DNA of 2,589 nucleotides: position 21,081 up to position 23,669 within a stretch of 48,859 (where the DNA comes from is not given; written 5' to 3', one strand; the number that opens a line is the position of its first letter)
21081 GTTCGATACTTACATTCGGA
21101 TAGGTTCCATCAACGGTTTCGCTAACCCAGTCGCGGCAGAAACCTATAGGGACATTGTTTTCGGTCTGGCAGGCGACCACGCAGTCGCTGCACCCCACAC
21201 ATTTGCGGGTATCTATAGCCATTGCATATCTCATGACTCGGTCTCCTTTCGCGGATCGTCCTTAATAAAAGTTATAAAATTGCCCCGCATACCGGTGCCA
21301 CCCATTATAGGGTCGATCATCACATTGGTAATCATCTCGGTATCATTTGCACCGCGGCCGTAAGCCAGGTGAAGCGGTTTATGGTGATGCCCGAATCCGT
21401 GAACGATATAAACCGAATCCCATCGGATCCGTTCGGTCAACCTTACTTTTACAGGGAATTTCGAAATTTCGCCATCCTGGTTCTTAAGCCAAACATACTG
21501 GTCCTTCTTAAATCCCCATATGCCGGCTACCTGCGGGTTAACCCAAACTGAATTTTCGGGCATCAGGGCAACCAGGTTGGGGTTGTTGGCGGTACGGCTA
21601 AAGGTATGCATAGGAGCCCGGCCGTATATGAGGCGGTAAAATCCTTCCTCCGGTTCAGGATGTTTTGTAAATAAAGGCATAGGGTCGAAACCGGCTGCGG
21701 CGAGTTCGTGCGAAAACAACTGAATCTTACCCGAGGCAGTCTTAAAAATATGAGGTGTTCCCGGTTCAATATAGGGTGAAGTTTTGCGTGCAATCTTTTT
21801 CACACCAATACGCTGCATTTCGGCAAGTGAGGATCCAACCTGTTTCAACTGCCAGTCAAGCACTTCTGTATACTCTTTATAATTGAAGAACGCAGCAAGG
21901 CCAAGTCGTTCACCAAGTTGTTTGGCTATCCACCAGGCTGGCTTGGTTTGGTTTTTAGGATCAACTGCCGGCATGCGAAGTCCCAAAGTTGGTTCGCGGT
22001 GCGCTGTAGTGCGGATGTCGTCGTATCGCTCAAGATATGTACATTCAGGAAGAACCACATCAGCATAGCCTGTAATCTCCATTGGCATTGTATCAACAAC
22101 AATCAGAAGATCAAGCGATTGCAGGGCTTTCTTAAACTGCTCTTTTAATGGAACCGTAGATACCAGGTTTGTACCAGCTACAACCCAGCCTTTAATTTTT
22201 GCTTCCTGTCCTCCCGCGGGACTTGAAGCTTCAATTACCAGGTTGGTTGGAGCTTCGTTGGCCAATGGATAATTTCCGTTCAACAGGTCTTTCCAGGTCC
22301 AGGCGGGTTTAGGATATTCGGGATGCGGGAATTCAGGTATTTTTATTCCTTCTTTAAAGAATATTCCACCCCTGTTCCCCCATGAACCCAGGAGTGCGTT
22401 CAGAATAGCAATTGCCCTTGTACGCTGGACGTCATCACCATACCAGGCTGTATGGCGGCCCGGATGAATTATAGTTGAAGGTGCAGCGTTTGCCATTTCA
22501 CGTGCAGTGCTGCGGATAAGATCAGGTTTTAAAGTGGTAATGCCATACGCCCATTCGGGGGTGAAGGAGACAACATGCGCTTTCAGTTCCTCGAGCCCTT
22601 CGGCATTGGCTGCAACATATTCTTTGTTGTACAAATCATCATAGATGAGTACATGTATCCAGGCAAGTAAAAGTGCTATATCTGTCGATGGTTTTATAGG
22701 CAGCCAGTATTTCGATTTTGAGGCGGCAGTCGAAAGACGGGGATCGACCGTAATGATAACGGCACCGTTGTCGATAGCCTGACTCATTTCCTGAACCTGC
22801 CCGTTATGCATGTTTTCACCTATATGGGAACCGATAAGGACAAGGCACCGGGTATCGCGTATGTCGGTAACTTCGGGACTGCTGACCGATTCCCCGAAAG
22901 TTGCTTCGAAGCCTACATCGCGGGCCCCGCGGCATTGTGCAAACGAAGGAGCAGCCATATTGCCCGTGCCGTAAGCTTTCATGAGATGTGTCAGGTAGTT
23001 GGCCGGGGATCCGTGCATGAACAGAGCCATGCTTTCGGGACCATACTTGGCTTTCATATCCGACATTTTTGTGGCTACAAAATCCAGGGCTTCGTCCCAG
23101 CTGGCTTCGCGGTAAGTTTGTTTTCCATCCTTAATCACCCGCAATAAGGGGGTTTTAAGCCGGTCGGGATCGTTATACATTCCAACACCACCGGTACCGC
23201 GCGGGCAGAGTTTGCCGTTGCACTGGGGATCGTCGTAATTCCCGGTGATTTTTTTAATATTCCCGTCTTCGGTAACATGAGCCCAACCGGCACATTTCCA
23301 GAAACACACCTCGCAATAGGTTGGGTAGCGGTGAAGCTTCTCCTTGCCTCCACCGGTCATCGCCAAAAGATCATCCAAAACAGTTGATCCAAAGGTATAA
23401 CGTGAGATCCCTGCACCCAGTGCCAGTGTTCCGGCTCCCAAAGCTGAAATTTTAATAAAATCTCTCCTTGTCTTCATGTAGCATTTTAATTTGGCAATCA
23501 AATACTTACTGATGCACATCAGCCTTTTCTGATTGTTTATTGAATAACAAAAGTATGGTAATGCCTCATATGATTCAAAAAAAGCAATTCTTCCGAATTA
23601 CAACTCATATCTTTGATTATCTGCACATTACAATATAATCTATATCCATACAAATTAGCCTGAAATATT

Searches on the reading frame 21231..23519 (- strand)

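Call 99: search_protein_families(library=pfam, proteins=[window:21231-23519:-], max_evalue=0.00001)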
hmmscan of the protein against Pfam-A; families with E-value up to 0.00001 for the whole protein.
window:21231-23519:- (762 aa): 3 families
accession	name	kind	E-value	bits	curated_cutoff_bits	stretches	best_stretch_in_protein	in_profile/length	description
PF00384.28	Molybdopterin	-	9.2e-40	137.2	24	1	120-538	1-353/353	Molybdopterin oxidoreductase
PF01568.27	Molydop_binding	-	1.7e-10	41.4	26.8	1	628-742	1-104/110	Molydopterin dinucleotide binding domain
PF04879.21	Molybdop_Fe4S4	-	4.2e-06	27.1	22.7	1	63-112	2-50/55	Molybdopterin oxidoreductase Fe4S4 domain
